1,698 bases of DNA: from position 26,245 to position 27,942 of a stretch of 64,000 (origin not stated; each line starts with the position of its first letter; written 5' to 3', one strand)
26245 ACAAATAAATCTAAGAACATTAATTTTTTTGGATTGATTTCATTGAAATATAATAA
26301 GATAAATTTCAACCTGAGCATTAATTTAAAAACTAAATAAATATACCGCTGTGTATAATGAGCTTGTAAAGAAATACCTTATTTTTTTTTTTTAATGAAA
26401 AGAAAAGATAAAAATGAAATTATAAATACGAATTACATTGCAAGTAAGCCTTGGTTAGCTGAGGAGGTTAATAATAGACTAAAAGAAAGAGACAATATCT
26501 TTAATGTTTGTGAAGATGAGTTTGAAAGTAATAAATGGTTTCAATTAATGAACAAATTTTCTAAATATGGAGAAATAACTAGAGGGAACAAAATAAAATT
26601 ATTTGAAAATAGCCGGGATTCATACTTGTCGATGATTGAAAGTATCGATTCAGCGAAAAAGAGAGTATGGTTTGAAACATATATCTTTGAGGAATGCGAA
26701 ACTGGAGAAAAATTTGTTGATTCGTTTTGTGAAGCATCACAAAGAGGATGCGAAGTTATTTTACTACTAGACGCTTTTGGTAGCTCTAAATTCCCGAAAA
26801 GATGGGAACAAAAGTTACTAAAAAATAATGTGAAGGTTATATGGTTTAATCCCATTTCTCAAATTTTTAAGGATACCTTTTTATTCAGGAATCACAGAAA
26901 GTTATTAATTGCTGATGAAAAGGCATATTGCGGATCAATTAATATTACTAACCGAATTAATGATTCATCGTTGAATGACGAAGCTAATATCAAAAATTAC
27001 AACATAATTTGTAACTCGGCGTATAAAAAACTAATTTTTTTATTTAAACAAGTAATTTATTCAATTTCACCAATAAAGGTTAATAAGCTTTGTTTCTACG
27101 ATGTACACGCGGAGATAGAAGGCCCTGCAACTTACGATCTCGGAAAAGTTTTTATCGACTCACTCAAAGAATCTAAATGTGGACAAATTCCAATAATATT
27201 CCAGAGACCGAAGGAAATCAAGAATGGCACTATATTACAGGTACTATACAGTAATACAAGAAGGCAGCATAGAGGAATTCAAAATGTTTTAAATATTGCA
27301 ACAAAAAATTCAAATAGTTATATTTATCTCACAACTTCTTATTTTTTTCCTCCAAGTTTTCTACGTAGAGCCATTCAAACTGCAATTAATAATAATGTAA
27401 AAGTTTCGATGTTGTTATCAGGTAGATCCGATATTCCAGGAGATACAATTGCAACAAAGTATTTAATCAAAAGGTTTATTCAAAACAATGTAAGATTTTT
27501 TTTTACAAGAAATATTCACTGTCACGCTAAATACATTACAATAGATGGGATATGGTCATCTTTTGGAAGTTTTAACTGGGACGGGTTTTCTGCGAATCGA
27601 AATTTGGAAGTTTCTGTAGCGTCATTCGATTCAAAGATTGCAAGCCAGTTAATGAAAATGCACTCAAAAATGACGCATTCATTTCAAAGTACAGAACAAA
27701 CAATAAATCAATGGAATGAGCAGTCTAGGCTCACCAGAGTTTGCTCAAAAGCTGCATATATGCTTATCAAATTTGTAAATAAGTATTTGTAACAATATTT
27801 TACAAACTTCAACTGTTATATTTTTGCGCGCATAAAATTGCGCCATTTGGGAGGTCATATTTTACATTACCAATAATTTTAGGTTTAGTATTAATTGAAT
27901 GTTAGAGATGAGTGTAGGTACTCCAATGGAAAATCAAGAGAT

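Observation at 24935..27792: Divergent Tim44-like / PLD-type cardiolipin-pathway synthase gene pair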

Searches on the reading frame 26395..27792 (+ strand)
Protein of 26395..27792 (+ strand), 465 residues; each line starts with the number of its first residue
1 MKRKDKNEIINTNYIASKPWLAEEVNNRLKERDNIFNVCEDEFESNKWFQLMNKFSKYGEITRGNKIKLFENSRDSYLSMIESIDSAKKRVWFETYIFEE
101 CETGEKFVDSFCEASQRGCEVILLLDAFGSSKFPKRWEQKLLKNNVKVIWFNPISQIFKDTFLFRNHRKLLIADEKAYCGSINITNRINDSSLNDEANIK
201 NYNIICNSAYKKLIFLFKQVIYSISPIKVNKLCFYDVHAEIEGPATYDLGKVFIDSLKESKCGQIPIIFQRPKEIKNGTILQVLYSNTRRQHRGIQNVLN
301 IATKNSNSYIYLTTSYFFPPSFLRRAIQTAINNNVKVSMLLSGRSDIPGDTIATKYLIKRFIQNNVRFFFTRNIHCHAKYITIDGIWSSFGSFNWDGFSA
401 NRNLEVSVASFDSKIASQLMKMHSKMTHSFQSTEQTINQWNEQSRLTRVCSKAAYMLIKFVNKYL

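Call 4: search_protein_families(library=ncbifam, proteins=[window:26395-27792:+], max_evalue=1)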
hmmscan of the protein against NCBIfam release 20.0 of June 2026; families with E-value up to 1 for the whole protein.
window:26395-27792:+ (465 aa): 7 families
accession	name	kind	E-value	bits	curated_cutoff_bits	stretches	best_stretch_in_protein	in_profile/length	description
NF008427.0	PRK11263.1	equivalog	1.3e-41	143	281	2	62-186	6-133/409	cardiolipin synthase ClsB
TIGR04265.1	bac_cardiolipin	equivalog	3.5e-36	125.2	290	2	27-187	80-243/483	cardiolipin synthase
NF009107.0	PRK12452.1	equivalog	2e-27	96.1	787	2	52-189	128-266/509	cardiolipin synthase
NF038319.1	DISARM_DrmC_I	equivalog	1.2e-09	38.1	133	2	73-186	92-205/236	DISARM system phospholipase D-like protein DrmC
NF010490.0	PRK13912.1-1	equivalog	1.7e-08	34.7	211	2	73-224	28-155/159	nuclease NucT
NF006946.0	PRK09428.1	equivalog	1.5e-05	24.1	314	2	62-120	22-80/451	CDP-diacylglycerol--serine O-phosphatidyltransferase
NF010493.0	PRK13912.1-4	equivalog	0.0057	16.6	351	1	364-426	105-164/171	nuclease NucT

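Call 5: search_protein_families(library=pfam, proteins=[window:26395-27792:+], max_evalue=1)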
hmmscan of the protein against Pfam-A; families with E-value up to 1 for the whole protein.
window:26395-27792:+ (465 aa): 5 families
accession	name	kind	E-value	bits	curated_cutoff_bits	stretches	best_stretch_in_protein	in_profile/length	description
PF13091.12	PLDc_2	-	8.3e-36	123.2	27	2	304-422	6-127/132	PLD-like domain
PF00614.28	PLDc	-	1.8e-07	31.3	21.9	1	164-187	3-27/28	Phospholipase D Active site motif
PF09828.14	ChrB_C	-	0.0099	16.7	25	1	345-384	5-41/132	ChrB, C-terminal domain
PF18101.7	Pan3_PK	-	0.094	13.1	25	0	410-455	3-48/138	Pan3 Pseudokinase domain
PF06248.19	Zw10_N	-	0.13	13.3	26.3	1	408-444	5-41/93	Centromere/kinetochore Zw10 N-terminal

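Call 12: find_homologous_proteins(query=window:26395-27792:+, max_evalue=0.00001)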
Query window:26395-27792:+ (465 aa): 125 proteins with E <= 0.00001 among 4191 candidates; the best 120 are listed.
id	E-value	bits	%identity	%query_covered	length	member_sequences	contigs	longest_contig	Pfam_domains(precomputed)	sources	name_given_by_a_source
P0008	0.0e+0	1053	100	100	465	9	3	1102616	PF13091.13,PF00614.29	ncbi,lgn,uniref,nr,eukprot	ncbi:Phospholipase D/Transphosphatidylase [Cryptosporidium parvum]|uniref:PLD phosphodiesterase doma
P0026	3.0e-273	925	88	100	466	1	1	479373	PF13091.13,PF00614.29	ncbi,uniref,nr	ncbi:phosphatidylserine phosphatidylglycerophosphate cardiolipin synthase [Cryptosporidium sp. chipm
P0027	3.5e-259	878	82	100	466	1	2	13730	PF13091.13,PF00614.29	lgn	-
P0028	6.7e-237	805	76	100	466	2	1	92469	PF13091.13,PF00614.29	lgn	-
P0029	1.4e-228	777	74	99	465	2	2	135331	PF13091.13,PF00614.29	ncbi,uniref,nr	ncbi:phosphatidylserine/phosphatidylglycerophosphate/ cardiolipin synthase [Cryptosporidium canis]|u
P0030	2.3e-213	727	71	96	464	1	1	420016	PF13091.13,PF00614.29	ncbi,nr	ncbi:putative mitochondrial cardiolipin synthase [Cryptosporidium felis]|nr:putative mitochondrial c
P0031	1.4e-172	593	61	97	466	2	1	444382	PF13091.13,PF00614.29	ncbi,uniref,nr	ncbi:phosphatidylserine phosphatidylglycerophosphate cardiolipin synthase [Cryptosporidium bovis]|un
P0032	9.0e-167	574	57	100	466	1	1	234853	PF13091.13,PF00614.29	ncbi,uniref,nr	ncbi:hypothetical protein FG386_003217 [Cryptosporidium ryanae]|uniref:uncharacterized protein n=1 T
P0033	6.2e-133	462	50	95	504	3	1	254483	PF13091.13,PF00614.29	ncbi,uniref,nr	ncbi:hypothetical protein cand_000430 [Cryptosporidium andersoni]|uniref:PLD phosphodiesterase domai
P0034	8.5e-84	300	37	75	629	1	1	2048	PF13091.13,PF00614.29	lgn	-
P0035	5.3e-80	288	35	95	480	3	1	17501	PF13091.13,PF00614.29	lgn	-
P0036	5.2e-79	285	38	69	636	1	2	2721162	PF13091.13,PF00614.29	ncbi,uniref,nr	ncbi:mitochondrial cardiolipin synthase, putative [Plasmodium malariae]|uniref:Mitochondrial cardiol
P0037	8.1e-69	251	37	83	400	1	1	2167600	PF13091.13,PF00614.29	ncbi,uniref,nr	ncbi:cardiolipin synthetase [Babesia caballi]|uniref:Cardiolipin synthetase n=1 Tax=Babesia caballi 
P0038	1.0e-67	247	35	85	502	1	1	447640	PF13091.13,PF00614.29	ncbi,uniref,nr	ncbi:cardiolipin synthetase [Babesia ovis]|uniref:Cardiolipin synthetase n=1 Tax=Babesia ovis TaxID=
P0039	2.8e-66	243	34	90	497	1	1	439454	PF13091.13,PF00614.29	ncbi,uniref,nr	ncbi:Cardiolipin synthase B [Babesia sp. Xinjiang]|uniref:Cardiolipin synthase B n=1 Tax=Babesia sp.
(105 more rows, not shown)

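Call 14: find_encoding_contigs(protein=P0033, flank=6000, max_places=2)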
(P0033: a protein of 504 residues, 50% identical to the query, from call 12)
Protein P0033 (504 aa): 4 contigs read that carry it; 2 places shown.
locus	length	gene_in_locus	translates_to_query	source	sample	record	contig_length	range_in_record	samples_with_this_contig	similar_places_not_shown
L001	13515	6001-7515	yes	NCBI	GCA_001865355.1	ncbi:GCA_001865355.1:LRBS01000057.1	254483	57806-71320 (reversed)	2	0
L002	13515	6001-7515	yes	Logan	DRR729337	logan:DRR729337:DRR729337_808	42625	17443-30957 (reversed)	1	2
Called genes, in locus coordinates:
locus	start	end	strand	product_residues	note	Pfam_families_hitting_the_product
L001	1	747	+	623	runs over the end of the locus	PF00069:Pkinase, PF07714:PK_Tyr_Ser-Thr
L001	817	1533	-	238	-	-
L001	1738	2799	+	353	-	PF03416:Peptidase_C54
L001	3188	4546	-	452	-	PF04280:Tim44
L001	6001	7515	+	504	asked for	PF13091:PLDc_2, PF00614:PLDc (faint), PF13091:PLDc_2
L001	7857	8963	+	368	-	PF17903:KH_KRR1_1st, PF21800:KH_KRR1_2nd, PF22891:KH_PNO1_2nd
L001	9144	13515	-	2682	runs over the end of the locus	PF24515:ARM_KNTC1_3rd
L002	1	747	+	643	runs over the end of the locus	PF00069:Pkinase, PF07714:PK_Tyr_Ser-Thr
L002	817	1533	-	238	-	-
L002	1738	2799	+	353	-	PF03416:Peptidase_C54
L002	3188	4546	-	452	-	PF04280:Tim44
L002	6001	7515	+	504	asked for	PF13091:PLDc_2, PF00614:PLDc (faint), PF13091:PLDc_2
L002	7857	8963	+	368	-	PF17903:KH_KRR1_1st, PF21800:KH_KRR1_2nd, PF22891:KH_PNO1_2nd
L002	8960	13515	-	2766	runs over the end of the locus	PF24515:ARM_KNTC1_3rd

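Call 15: find_encoding_contigs(protein=P0031, flank=6000, max_places=2)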
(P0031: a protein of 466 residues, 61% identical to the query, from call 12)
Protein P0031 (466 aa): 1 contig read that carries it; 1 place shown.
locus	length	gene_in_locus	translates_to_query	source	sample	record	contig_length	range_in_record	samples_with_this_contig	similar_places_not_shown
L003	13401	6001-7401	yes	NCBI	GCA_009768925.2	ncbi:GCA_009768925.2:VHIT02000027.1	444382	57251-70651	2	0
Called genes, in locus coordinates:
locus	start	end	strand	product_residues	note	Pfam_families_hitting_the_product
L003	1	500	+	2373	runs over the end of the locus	PF08082:PRO8NT, PF08083:PROCN, PF10598:RRM_4, PF10597:U5_2-snRNA_bdg, PF10596:U6-snRNA_bdg, PF12134:PRP8_domainIV, PF08084:PROCT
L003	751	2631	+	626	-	PF07714:PK_Tyr_Ser-Thr, PF00069:Pkinase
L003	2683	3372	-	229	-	-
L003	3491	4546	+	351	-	PF03416:Peptidase_C54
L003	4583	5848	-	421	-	PF04280:Tim44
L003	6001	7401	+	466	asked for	PF13091:PLDc_2, PF00614:PLDc (faint), PF13091:PLDc_2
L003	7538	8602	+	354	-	PF17903:KH_KRR1_1st, PF21800:KH_KRR1_2nd, PF22891:KH_PNO1_2nd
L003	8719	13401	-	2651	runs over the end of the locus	PF24515:ARM_KNTC1_3rd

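Call 16: find_encoding_contigs(protein=P0036, flank=10000, max_places=1)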
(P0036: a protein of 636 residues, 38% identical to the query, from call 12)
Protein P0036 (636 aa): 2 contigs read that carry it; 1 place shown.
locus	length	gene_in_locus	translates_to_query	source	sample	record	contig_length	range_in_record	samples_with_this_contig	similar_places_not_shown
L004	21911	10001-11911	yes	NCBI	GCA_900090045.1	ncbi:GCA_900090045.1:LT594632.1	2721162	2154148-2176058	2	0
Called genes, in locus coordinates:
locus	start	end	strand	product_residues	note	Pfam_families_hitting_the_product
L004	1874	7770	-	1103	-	-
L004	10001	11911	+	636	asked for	PF13091:PLDc_2, PF00614:PLDc (faint), PF13091:PLDc_2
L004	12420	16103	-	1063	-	-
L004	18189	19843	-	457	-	PF00285:Citrate_synt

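Call 17: find_encoding_contigs(protein=P0037, flank=10000, max_places=1)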
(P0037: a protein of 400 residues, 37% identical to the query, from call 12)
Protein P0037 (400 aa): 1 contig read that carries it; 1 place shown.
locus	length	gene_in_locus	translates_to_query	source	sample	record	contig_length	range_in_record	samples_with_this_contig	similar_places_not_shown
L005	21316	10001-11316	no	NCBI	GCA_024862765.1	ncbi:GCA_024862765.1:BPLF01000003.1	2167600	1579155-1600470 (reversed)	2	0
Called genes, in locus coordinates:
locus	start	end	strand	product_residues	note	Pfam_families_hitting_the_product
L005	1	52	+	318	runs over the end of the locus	-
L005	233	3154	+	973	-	PF12785:VESA1_N (weak)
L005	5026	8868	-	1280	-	-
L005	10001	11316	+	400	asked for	PF13091:PLDc_2, PF00614:PLDc (faint), PF13091:PLDc_2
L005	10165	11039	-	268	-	-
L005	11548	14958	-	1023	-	-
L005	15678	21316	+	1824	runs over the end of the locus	PF04563:RNA_pol_Rpb2_1, PF04565:RNA_pol_Rpb2_3, PF00562:RNA_pol_Rpb2_6, PF04560:RNA_pol_Rpb2_7, PF01823:MACPF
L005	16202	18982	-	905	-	-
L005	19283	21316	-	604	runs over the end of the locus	-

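Call 18: find_encoding_contigs(protein=P0035, flank=10000, max_places=2)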
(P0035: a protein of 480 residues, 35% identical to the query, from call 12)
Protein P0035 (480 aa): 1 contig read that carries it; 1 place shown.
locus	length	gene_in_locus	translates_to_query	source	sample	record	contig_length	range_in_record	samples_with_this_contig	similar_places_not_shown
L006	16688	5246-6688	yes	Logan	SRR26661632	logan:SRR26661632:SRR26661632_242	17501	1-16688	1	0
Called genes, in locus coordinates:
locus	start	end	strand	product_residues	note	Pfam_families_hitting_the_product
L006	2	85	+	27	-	?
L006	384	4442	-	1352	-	-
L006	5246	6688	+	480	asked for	PF13091:PLDc_2, PF00614:PLDc (faint), PF13091:PLDc_2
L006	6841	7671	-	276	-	-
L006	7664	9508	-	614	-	-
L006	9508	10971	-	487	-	PF00928:Adap_comp_sub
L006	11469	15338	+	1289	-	PF04563:RNA_pol_Rpb2_1, PF04565:RNA_pol_Rpb2_3, PF00562:RNA_pol_Rpb2_6, PF04560:RNA_pol_Rpb2_7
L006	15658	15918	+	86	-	-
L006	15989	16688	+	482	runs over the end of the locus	PF01823:MACPF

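Call 23: search_solved_structures(query=window:26395-27792:+, max_evalue=0.01)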
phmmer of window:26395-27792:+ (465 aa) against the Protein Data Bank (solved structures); distinct sequences matched with E-value up to 0.01: 4.
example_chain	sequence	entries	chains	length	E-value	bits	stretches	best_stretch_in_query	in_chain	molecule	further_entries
9fiz_A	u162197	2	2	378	7.1e-05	25.3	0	315-425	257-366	Envelope phospholipase OPG057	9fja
9fhk_B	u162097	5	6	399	0.00015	24.2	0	315-425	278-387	Envelope phospholipase OPG057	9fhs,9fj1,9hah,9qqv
9fj0_A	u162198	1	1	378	0.00019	23.9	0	315-425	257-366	Envelope phospholipase OPG057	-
7v53_A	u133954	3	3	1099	0.0032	19.8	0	232-258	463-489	Phospholipase D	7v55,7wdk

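Call 35: find_encoding_contigs(protein=P0029, flank=4000, max_places=1)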
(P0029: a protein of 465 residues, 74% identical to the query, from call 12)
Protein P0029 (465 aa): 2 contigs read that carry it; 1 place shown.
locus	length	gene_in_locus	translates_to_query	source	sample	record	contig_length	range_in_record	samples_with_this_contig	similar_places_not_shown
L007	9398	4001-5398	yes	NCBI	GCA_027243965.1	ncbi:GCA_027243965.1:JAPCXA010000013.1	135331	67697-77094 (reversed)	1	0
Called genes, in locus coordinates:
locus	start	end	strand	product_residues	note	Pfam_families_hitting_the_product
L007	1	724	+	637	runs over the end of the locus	PF00069:Pkinase, PF07714:PK_Tyr_Ser-Thr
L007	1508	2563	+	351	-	PF03416:Peptidase_C54, PF07910:Peptidase_C78 (faint)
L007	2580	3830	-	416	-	PF04280:Tim44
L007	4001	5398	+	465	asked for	PF13091:PLDc_2, PF00614:PLDc (faint), PF13091:PLDc_2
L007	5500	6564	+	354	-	PF17903:KH_KRR1_1st, PF21800:KH_KRR1_2nd, PF22891:KH_PNO1_2nd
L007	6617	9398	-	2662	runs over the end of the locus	PF24515:ARM_KNTC1_3rd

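Call 36: find_encoding_contigs(protein=P0030, flank=4000, max_places=1)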
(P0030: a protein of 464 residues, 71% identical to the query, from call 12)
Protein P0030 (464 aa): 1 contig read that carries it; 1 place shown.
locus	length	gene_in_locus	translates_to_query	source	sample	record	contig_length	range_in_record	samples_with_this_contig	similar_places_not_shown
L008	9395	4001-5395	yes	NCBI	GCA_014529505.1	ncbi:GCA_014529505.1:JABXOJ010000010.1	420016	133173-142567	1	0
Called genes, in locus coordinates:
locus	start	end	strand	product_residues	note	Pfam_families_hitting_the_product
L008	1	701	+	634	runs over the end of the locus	PF00069:Pkinase, PF07714:PK_Tyr_Ser-Thr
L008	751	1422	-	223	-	-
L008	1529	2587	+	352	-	PF03416:Peptidase_C54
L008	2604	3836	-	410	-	PF04280:Tim44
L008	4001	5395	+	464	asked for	PF13091:PLDc_2, PF00614:PLDc (faint), PF13091:PLDc_2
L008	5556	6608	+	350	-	PF17903:KH_KRR1_1st, PF21800:KH_KRR1_2nd, PF22891:KH_PNO1_2nd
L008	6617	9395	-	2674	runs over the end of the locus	PF24515:ARM_KNTC1_3rd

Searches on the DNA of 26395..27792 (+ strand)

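Call 58: search_rna_families(source=L001, start=4500, end=6050, threshold=evalue, max_evalue=0.1)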
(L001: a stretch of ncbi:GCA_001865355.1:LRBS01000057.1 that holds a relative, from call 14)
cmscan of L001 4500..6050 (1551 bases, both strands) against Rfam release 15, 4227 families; matches with E-value up to 0.1: 0.
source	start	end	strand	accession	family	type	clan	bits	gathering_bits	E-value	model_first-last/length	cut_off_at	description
